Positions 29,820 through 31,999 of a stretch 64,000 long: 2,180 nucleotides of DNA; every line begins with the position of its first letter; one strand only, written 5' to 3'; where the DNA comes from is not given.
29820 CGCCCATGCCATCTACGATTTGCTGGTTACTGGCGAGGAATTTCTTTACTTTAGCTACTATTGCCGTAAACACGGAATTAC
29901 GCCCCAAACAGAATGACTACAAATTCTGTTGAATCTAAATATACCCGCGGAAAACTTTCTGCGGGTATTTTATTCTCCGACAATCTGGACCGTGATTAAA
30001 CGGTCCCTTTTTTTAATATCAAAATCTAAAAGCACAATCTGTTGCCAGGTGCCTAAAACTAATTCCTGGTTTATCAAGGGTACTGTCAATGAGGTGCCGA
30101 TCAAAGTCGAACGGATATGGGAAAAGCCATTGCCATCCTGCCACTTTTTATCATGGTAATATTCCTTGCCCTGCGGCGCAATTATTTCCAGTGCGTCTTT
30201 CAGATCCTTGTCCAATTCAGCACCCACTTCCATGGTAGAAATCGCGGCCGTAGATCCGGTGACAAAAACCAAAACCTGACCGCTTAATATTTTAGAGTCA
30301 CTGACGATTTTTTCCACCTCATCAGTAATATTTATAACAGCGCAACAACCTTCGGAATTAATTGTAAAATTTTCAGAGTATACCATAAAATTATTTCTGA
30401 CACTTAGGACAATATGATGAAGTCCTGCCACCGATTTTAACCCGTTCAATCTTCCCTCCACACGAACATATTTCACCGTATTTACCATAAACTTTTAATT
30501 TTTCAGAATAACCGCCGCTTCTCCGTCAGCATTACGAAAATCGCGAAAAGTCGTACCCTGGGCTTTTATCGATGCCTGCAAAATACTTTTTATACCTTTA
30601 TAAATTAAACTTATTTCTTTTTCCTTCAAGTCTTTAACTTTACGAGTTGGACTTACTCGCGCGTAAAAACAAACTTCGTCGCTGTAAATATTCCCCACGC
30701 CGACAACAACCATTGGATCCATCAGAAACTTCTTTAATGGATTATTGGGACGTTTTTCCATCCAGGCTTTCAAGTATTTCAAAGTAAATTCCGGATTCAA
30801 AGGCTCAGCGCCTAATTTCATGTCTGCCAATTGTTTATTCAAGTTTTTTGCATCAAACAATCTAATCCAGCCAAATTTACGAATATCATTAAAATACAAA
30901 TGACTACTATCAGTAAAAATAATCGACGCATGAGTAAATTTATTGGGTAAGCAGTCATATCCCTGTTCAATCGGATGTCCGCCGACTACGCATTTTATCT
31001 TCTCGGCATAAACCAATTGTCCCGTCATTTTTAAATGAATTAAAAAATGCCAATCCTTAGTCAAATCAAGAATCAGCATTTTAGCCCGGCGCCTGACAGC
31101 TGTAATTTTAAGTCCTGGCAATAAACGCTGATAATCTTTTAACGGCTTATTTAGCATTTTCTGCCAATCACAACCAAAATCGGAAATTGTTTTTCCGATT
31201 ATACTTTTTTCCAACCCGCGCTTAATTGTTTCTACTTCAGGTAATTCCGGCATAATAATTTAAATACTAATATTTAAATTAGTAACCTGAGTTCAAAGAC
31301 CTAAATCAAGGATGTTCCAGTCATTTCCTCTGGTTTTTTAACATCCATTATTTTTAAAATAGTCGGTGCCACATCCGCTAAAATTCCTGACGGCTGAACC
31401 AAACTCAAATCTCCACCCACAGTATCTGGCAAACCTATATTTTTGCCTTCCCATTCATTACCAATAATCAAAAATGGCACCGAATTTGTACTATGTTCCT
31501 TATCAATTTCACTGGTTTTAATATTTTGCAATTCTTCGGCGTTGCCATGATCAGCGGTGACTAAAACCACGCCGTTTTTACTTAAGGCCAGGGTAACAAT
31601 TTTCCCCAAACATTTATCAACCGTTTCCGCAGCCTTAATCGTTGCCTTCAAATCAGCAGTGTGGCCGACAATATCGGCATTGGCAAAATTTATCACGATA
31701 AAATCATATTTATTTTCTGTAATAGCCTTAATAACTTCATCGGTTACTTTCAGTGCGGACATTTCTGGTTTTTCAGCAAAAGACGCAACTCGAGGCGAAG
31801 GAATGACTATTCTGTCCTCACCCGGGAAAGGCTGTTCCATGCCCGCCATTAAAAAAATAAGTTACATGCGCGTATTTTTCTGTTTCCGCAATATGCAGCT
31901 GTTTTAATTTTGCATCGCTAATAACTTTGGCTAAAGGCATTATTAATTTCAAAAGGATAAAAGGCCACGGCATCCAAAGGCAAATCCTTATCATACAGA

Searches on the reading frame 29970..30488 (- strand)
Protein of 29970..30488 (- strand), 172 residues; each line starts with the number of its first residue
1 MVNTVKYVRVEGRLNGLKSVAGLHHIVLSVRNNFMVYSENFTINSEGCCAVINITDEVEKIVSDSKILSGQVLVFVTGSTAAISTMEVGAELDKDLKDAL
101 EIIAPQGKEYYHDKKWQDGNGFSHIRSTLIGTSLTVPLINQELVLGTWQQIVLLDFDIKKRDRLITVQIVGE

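Call 41: search_protein_families(library=pfam, proteins=[window:29970-30488:-], max_evalue=0.00001)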
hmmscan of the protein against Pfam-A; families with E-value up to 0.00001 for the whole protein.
window:29970-30488:- (172 aa): 1 family
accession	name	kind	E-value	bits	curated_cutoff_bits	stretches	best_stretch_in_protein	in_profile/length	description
PF01894.22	UPF0047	-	1.9e-31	109.1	27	1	53-169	1-117/117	Uncharacterised protein family UPF0047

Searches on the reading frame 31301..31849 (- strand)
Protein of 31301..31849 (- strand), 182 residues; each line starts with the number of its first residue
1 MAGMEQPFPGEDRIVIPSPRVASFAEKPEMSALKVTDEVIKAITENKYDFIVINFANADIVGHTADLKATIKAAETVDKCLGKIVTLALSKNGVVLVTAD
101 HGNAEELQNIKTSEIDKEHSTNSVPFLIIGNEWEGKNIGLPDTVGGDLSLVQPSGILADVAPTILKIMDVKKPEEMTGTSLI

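Call 41: search_protein_families(library=pfam, proteins=[window:31301-31849:-], max_evalue=0.00001)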
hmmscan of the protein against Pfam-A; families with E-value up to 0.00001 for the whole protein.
window:31301-31849:- (182 aa): 2 families
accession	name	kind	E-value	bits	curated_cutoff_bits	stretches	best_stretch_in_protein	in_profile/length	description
PF01676.23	Metalloenzyme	-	3.8e-43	148.2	24.3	1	2-172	101-252/252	Metalloenzyme superfamily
PF01663.27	Phosphodiest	-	8.8e-06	26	23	1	36-113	145-233/342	Type I phosphodiesterase / nucleotide pyrophosphatase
